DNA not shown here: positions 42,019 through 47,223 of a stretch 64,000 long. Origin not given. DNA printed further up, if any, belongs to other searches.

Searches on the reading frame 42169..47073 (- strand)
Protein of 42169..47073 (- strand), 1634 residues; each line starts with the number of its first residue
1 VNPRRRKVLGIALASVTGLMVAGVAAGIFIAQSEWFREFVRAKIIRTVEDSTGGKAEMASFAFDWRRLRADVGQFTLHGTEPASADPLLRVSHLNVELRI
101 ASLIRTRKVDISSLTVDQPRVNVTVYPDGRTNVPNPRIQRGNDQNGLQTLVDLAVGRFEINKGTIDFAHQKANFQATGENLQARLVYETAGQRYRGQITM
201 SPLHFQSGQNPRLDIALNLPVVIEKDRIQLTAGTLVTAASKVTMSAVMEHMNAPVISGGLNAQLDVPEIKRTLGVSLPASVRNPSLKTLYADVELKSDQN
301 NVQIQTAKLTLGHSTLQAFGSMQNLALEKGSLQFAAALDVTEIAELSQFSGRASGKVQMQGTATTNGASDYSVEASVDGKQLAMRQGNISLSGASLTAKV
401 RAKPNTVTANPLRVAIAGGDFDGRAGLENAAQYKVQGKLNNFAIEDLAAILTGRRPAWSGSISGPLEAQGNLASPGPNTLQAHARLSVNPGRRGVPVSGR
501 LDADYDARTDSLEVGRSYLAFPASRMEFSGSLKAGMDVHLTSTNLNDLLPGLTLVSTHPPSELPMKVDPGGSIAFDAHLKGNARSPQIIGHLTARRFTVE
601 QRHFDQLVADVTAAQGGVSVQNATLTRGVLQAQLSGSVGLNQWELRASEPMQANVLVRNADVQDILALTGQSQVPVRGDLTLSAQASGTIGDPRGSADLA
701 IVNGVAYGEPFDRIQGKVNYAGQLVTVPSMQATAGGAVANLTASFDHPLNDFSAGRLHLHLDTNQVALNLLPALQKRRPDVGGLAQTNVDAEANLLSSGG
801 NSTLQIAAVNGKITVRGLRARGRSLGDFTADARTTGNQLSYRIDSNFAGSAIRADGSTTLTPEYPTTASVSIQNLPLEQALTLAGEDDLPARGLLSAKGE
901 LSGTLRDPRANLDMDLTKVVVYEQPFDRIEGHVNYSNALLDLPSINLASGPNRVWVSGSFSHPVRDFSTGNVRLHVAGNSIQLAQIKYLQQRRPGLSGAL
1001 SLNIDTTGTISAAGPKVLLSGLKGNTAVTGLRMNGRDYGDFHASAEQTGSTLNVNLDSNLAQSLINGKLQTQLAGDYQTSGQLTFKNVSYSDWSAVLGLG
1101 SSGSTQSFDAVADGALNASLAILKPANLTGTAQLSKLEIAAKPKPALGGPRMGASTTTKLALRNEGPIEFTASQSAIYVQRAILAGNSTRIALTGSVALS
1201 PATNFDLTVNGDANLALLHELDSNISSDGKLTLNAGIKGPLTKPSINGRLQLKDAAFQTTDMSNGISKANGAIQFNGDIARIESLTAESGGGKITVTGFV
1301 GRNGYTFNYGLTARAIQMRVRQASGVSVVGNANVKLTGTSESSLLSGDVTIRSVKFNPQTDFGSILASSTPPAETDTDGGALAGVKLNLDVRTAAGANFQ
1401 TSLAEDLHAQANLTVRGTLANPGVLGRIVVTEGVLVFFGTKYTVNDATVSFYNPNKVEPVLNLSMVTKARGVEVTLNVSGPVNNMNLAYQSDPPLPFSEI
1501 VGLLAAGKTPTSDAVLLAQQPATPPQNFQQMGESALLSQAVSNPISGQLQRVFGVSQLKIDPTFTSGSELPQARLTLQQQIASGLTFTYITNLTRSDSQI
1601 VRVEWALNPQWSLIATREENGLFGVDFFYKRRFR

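Call 53: search_protein_families(library=pfam, proteins=[window:42169-47073:-], max_evalue=0.0001)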
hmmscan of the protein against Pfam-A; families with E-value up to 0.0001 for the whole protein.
window:42169-47073:- (1634 aa): 1 family
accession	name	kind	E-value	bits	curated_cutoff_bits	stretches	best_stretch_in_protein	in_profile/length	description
PF04357.19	TamB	-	1.5e-34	120.4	22.4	1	1284-1633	2-381/381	TamB, inner membrane protein subunit of TAM complex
